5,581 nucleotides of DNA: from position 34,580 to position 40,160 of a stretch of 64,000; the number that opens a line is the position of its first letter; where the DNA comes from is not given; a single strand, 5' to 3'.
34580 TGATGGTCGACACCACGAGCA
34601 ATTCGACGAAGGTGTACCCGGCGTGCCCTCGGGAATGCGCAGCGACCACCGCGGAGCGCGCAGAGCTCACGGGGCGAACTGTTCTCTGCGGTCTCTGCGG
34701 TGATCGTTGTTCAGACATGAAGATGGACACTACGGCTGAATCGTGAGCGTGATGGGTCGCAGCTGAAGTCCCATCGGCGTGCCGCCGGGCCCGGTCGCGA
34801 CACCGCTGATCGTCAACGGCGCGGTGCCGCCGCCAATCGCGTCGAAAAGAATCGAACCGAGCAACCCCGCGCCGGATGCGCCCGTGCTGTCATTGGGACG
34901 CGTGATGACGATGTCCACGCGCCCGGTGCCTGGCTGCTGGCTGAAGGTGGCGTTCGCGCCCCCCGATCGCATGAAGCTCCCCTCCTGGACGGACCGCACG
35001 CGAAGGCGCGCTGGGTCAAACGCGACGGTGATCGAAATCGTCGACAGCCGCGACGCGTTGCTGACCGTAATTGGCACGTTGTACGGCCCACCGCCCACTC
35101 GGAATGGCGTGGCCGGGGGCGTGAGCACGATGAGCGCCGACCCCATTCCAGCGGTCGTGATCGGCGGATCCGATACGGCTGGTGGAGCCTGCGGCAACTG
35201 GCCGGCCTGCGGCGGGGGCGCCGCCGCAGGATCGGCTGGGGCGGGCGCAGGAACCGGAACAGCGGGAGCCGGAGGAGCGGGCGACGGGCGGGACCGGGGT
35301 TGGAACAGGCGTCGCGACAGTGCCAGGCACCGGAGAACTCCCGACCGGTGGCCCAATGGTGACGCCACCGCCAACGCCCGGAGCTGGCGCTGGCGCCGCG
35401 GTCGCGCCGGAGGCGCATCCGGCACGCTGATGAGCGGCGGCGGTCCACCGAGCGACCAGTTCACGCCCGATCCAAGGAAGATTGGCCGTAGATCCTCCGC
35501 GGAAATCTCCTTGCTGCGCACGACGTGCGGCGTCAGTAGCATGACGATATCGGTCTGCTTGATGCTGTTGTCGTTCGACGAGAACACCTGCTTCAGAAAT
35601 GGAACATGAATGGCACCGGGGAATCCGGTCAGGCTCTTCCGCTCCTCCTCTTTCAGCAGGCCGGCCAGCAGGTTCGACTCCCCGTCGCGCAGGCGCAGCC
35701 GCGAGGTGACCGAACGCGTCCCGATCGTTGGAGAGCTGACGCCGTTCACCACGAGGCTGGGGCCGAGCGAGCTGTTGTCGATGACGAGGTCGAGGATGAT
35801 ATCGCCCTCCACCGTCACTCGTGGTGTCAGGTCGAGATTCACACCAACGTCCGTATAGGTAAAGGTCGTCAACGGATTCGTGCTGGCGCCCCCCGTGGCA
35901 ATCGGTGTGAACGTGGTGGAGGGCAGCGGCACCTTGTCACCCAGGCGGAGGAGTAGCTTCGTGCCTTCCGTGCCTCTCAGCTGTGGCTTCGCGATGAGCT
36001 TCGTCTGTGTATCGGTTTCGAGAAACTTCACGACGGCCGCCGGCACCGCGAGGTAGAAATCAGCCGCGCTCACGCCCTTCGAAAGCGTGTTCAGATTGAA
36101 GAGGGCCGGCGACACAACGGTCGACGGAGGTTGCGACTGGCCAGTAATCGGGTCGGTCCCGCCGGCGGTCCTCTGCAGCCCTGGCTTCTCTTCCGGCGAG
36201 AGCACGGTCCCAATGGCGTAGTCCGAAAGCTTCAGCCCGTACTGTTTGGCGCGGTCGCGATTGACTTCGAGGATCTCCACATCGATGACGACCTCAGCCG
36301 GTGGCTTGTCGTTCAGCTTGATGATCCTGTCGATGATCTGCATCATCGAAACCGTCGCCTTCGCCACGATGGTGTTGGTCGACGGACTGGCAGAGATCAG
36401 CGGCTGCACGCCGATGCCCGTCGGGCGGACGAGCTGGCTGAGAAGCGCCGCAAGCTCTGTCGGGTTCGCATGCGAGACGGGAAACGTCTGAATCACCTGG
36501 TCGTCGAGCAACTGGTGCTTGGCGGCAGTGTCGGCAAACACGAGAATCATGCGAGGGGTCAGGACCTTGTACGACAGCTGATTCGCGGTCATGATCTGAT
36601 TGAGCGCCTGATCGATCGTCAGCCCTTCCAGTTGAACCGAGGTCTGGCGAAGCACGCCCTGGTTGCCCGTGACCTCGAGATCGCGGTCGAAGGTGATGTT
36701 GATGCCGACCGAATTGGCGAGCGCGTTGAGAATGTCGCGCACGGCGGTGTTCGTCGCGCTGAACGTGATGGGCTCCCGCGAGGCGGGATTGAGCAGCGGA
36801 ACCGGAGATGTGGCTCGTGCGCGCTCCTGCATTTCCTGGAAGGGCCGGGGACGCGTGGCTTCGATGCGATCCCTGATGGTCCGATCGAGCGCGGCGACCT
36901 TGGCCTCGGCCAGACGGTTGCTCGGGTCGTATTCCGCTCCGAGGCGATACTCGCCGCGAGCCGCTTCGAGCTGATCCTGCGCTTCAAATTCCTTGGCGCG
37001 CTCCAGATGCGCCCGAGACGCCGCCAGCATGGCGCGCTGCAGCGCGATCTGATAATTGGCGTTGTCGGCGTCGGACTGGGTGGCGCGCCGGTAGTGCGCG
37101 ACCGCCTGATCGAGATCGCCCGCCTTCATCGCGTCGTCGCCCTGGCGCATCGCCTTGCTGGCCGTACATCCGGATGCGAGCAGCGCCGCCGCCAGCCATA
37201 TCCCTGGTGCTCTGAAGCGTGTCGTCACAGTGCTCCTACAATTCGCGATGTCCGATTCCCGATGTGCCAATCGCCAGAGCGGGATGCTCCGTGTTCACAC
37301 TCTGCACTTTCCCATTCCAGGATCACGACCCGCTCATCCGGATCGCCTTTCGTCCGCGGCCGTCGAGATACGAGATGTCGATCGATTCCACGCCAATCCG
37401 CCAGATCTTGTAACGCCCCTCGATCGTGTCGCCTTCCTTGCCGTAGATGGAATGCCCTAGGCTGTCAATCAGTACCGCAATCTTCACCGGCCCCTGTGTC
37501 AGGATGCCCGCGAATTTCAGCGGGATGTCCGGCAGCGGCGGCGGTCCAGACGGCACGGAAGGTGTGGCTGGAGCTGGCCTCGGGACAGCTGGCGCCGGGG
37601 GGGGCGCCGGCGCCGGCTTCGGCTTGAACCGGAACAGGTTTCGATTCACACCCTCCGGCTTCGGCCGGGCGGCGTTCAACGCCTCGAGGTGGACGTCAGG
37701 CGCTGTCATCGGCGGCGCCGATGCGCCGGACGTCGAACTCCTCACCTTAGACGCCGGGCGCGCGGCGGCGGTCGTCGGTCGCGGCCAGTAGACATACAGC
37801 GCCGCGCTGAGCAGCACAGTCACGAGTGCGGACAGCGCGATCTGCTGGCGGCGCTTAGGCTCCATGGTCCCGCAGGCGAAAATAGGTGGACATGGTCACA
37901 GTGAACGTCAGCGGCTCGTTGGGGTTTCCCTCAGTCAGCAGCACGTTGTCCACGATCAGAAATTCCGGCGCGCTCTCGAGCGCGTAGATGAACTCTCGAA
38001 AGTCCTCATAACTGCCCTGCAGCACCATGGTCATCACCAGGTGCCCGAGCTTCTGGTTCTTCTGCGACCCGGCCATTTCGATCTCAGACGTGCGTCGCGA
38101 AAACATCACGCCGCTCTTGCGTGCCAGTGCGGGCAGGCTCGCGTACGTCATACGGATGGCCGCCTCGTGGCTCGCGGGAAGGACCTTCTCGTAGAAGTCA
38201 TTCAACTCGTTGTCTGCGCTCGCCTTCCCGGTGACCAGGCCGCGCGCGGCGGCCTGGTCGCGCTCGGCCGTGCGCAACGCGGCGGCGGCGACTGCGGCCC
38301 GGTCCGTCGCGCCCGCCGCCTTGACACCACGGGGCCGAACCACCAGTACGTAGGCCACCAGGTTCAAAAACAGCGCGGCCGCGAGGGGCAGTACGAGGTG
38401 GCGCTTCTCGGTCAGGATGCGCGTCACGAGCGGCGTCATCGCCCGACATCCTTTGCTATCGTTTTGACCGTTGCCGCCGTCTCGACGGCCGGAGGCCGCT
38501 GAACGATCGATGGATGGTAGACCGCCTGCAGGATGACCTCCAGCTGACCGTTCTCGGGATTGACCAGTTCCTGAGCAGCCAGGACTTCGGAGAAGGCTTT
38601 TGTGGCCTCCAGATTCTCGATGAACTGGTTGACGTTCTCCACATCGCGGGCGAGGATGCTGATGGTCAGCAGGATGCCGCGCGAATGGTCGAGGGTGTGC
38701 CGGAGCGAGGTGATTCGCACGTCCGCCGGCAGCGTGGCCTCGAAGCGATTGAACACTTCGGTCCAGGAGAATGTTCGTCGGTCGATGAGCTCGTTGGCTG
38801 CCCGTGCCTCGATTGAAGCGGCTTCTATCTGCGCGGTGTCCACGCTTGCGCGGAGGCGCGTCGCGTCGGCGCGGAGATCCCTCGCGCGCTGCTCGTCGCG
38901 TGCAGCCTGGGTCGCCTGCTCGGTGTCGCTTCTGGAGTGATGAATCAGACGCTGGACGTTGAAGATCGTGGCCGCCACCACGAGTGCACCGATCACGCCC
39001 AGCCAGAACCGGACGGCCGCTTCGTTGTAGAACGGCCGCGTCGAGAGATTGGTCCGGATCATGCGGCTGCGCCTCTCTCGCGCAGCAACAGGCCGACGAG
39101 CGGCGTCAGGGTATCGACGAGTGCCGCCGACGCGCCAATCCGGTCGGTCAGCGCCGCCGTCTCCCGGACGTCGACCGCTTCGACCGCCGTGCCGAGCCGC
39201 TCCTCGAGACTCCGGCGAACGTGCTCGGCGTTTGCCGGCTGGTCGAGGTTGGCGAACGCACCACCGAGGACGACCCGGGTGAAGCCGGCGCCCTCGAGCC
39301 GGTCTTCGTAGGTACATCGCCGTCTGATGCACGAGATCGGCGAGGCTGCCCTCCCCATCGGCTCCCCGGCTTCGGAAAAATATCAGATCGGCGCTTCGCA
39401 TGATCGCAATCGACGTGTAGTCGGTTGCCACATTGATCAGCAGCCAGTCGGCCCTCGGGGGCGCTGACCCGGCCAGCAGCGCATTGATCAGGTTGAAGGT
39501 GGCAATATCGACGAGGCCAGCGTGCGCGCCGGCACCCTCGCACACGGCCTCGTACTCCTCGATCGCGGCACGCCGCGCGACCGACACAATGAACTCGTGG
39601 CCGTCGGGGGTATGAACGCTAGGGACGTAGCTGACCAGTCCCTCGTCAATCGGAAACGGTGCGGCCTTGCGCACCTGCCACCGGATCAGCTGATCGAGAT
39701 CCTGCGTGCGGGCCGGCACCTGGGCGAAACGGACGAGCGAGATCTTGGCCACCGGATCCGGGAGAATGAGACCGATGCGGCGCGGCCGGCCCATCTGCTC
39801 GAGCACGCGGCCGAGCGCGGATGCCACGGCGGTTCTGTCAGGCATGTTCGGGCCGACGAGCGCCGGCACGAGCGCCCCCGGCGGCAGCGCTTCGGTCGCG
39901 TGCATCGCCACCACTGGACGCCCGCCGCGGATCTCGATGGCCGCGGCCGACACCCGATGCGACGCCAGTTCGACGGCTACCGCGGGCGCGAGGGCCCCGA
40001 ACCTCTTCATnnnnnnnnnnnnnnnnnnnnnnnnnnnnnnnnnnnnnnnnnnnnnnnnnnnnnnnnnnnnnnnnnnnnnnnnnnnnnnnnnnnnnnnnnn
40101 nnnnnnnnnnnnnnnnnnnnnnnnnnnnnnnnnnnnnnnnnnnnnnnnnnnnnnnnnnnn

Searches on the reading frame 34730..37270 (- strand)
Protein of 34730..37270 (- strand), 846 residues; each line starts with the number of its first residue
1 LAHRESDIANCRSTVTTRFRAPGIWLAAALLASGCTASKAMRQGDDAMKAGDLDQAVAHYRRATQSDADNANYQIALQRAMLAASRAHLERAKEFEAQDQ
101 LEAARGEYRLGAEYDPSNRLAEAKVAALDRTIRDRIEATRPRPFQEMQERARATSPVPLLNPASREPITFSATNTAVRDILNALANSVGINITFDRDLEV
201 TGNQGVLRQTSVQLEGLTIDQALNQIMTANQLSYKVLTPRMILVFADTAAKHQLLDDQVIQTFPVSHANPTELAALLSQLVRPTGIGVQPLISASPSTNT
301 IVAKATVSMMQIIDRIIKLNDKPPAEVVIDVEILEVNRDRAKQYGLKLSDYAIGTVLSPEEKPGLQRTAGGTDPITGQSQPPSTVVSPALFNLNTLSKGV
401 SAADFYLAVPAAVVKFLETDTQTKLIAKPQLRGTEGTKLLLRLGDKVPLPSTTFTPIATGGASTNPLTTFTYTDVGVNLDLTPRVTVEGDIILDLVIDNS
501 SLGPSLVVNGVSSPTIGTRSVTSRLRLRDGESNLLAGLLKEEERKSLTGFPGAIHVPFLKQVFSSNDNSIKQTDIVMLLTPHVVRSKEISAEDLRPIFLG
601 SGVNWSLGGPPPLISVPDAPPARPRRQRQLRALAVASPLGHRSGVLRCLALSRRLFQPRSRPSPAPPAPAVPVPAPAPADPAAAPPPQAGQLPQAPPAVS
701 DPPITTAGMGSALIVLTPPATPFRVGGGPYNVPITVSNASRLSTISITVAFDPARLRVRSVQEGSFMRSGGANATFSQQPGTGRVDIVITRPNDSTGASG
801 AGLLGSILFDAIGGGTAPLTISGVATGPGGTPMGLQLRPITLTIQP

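Call 50: search_protein_families(library=pfam, proteins=[window:34730-37270:-], max_evalue=0.00001)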
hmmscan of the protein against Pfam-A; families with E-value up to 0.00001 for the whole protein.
window:34730-37270:- (846 aa): 2 families
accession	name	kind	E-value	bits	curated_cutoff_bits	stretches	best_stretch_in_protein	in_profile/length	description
PF00263.26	Secretin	-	4e-29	101.8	27.5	1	417-585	2-169/169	Bacterial type II and III secretion system protein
PF03958.22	Secretin_N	-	2.9e-08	34.2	28.2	1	261-325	2-68/69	Bacterial type II/III secretion system short domain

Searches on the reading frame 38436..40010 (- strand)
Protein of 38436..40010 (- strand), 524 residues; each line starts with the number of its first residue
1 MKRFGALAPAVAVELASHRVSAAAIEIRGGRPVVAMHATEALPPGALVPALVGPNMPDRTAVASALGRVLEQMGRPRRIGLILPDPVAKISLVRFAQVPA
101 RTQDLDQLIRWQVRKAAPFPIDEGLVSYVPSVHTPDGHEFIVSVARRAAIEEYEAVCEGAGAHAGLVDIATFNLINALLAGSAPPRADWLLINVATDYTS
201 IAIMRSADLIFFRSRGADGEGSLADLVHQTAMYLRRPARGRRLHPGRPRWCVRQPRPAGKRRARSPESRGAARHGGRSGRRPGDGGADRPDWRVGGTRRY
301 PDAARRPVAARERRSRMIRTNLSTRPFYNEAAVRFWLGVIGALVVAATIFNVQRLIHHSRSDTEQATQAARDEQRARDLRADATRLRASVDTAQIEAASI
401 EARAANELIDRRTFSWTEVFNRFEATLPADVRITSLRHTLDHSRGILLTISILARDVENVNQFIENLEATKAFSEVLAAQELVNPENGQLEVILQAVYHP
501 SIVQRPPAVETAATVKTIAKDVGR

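Call 50: search_protein_families(library=pfam, proteins=[window:38436-40010:-], max_evalue=0.00001)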
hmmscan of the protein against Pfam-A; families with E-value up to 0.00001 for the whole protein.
window:38436-40010:- (524 aa): 1 family
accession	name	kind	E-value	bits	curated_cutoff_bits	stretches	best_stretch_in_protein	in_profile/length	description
PF11104.14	PilM_2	-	3.6e-11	43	27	1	13-220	2-213/340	Type IV pilus assembly protein PilM;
